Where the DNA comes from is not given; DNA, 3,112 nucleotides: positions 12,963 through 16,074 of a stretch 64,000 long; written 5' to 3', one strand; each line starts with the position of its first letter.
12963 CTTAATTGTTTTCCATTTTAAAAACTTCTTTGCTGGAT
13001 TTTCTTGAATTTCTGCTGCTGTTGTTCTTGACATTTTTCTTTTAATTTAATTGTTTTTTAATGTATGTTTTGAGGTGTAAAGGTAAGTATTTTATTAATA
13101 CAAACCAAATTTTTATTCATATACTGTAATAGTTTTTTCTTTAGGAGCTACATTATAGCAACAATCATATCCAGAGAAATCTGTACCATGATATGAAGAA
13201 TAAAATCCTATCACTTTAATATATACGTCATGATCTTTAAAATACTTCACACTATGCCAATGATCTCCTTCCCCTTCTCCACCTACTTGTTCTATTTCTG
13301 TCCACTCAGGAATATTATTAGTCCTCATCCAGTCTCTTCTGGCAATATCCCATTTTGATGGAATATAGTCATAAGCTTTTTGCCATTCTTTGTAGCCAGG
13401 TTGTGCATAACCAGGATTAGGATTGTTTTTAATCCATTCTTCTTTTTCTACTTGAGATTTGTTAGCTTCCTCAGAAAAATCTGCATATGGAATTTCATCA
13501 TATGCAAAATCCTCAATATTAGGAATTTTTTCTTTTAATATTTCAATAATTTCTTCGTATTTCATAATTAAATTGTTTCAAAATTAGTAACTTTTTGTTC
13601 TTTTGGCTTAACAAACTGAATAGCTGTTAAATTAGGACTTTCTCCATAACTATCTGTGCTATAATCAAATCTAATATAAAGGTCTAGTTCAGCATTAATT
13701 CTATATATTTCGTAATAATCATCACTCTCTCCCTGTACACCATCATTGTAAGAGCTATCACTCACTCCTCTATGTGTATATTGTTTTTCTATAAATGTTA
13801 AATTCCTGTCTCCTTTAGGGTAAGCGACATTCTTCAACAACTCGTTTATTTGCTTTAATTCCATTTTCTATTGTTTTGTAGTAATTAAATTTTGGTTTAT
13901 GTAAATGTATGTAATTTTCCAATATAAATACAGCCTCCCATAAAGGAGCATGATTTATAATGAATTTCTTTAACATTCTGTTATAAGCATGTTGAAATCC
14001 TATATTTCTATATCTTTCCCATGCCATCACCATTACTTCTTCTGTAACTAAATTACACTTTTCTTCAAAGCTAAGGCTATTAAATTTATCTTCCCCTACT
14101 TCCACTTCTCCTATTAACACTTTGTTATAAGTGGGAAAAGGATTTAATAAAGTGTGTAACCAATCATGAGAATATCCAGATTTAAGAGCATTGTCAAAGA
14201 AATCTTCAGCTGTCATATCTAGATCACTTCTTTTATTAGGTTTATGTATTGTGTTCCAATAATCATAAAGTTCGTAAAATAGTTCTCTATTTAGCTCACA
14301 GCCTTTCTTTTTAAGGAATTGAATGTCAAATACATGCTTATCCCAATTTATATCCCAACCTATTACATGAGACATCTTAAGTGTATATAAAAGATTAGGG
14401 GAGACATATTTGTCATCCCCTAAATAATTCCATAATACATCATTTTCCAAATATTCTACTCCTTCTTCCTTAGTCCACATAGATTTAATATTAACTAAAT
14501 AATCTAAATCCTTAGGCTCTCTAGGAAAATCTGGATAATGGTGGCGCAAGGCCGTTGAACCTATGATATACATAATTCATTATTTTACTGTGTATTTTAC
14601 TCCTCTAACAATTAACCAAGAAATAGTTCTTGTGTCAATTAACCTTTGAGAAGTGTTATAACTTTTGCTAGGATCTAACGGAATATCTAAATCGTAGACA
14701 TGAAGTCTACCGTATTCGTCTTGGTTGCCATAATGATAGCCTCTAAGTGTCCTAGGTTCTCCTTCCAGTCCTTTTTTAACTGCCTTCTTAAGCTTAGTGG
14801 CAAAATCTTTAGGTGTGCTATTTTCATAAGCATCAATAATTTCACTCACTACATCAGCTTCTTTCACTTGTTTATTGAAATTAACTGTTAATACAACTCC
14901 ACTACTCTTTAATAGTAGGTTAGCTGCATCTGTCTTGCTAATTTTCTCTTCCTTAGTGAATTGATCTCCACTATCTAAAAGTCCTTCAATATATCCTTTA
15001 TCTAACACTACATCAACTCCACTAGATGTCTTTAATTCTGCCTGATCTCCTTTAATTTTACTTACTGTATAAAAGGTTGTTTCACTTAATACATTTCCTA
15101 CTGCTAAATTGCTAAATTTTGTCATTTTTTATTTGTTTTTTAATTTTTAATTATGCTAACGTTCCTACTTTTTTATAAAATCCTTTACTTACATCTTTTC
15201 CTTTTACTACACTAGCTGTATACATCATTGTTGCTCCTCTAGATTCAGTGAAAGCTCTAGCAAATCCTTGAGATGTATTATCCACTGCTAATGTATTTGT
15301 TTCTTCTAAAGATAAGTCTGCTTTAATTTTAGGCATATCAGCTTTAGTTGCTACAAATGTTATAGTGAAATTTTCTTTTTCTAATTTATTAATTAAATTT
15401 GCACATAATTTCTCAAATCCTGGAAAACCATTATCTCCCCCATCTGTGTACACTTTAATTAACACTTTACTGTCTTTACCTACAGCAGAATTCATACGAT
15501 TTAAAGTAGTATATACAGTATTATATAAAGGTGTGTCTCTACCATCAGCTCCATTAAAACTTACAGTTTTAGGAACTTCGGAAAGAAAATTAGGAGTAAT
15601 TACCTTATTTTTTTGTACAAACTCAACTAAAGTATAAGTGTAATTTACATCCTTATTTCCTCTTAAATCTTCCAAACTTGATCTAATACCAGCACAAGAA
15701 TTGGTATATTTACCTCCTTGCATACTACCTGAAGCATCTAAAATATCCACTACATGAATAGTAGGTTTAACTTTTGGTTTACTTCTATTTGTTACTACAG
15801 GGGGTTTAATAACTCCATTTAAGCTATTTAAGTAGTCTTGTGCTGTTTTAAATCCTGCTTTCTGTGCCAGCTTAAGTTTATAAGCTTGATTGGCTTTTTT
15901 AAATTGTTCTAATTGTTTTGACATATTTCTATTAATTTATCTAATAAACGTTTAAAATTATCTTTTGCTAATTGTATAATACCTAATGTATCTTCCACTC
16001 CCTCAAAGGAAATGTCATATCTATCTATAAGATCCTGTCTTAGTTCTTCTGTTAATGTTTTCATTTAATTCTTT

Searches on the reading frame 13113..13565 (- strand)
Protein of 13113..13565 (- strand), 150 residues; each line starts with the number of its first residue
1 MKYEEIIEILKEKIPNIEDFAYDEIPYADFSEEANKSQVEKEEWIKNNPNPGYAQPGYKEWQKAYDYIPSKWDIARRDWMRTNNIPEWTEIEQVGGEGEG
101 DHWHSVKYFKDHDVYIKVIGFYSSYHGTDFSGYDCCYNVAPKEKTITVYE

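Call 67: search_protein_families(library=phrogs, proteins=[window:13113-13565:-], max_evalue=0.001)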
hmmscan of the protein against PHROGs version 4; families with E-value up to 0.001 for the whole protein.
window:13113-13565:- (150 aa): 2 families
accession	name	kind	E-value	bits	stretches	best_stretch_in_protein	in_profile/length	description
phrog_8206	-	unknown function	1.5e-06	29.4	1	84-150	81-148/151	-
phrog_18295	-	unknown function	5e-06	28.2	1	82-150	38-102/105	-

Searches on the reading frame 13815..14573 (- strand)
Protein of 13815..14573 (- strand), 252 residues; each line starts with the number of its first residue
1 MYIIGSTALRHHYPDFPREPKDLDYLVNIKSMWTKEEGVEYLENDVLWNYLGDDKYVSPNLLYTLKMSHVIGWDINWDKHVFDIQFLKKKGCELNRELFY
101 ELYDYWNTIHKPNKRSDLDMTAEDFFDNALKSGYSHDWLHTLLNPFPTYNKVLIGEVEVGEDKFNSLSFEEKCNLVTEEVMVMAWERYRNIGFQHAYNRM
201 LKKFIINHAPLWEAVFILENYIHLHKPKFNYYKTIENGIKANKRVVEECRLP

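Call 67: search_protein_families(library=phrogs, proteins=[window:13815-14573:-], max_evalue=0.001)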
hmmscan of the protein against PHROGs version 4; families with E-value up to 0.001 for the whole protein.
window:13815-14573:- (252 aa): 2 families
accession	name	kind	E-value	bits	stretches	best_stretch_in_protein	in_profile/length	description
phrog_6944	-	unknown function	3.6e-42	145.9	1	3-237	5-249/257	-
phrog_2141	-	unknown function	1.9e-18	68.1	1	48-188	103-247/318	-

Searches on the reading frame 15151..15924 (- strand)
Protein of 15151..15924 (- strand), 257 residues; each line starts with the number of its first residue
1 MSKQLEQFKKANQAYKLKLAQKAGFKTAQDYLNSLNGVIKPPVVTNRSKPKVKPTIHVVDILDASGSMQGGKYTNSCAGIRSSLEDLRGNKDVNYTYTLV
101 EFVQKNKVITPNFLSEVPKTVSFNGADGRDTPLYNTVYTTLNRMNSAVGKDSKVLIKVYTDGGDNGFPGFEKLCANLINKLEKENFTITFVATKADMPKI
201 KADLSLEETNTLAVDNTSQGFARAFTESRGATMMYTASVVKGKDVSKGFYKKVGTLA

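Call 67: search_protein_families(library=phrogs, proteins=[window:15151-15924:-], max_evalue=0.001)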
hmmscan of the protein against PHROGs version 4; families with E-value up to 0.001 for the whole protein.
window:15151-15924:- (257 aa): 2 families
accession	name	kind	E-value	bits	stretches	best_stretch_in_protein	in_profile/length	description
phrog_7371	-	unknown function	1.8e-09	38.5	1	55-241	6-188/204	-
phrog_26613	-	unknown function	8.7e-06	26.3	1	57-250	14-220/345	-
